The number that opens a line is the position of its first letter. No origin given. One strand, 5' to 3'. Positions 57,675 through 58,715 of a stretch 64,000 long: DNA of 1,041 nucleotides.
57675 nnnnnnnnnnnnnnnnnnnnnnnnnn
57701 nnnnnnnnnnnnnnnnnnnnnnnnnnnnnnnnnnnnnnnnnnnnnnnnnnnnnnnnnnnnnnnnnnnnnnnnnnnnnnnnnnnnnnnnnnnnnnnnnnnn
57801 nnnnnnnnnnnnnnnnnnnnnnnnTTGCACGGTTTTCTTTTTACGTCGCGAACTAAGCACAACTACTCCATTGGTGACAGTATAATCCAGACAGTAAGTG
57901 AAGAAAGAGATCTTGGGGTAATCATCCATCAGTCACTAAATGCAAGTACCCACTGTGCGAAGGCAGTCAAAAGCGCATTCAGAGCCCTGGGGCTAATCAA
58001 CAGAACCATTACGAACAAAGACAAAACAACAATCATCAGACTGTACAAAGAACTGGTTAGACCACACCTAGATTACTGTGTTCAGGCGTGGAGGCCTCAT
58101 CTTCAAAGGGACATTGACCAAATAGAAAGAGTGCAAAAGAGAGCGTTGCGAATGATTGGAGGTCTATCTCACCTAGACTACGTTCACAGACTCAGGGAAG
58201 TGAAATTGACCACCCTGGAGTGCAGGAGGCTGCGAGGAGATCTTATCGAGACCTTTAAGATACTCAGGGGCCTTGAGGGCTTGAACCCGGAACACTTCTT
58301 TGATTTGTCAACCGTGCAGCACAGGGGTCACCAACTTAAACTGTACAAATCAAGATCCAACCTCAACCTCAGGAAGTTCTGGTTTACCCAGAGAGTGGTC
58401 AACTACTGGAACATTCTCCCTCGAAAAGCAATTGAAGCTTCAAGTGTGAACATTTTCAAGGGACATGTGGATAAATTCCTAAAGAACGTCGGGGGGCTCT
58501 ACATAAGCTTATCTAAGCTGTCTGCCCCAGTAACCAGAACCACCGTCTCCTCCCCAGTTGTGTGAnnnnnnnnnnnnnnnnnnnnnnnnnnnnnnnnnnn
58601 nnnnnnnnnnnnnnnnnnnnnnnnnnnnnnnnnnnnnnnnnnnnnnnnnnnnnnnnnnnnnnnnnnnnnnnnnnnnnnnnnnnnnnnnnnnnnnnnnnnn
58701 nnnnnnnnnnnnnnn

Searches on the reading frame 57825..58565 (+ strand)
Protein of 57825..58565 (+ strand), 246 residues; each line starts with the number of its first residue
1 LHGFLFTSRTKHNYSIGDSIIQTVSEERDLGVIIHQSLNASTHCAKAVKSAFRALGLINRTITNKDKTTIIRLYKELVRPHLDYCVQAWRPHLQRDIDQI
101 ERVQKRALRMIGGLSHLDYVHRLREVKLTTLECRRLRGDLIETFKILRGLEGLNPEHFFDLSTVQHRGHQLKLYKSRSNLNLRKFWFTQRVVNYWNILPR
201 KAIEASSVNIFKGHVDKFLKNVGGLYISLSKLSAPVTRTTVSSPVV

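Call 20: find_homologous_proteins(query=window:57825-58565:+, max_evalue=1e-20)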
Query window:57825-58565:+ (246 aa): 152 proteins with E <= 1e-20 among 544 candidates; the best 120 are listed.
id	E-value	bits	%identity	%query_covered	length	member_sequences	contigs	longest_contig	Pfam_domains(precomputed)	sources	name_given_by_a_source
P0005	1.1e-158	544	99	100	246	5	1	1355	-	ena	-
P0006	1.1e-85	305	58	94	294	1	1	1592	-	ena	-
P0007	2.9e-85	303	59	93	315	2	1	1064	-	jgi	jgi:ribonuclease P/MRP protein subunit RPP40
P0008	1.3e-77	278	57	93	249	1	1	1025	-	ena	-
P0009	4.7e-70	254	55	89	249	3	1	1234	-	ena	-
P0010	1.0e-68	249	52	86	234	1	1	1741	-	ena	-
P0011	1.3e-64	236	51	89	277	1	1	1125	-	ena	-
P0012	3.1e-64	235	52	87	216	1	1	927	-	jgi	jgi:ribonucleases P/MRP protein subunit RPP40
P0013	4.4e-64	234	55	81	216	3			-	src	-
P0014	5.2e-64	234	53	87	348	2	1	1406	PF00078.33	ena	-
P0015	5.8e-64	234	53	85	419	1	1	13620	PF00078.33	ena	-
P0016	7.2e-64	233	52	86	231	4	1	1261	-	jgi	jgi:hypothetical protein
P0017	1.1e-63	233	54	87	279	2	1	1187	PF00078.33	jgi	jgi:hypothetical protein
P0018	2.7e-63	231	51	87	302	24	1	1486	PF00078.33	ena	-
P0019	3.1e-63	231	52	89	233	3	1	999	-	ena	-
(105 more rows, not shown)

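Call 21: find_encoding_contigs(protein=P0005, flank=5000, max_places=10)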
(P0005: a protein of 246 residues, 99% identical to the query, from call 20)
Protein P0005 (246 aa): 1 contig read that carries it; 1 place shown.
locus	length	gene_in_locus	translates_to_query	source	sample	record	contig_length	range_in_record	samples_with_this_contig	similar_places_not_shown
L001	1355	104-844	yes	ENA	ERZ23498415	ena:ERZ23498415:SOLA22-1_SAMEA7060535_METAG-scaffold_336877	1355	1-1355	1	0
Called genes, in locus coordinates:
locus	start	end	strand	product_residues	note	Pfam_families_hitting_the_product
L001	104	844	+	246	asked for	-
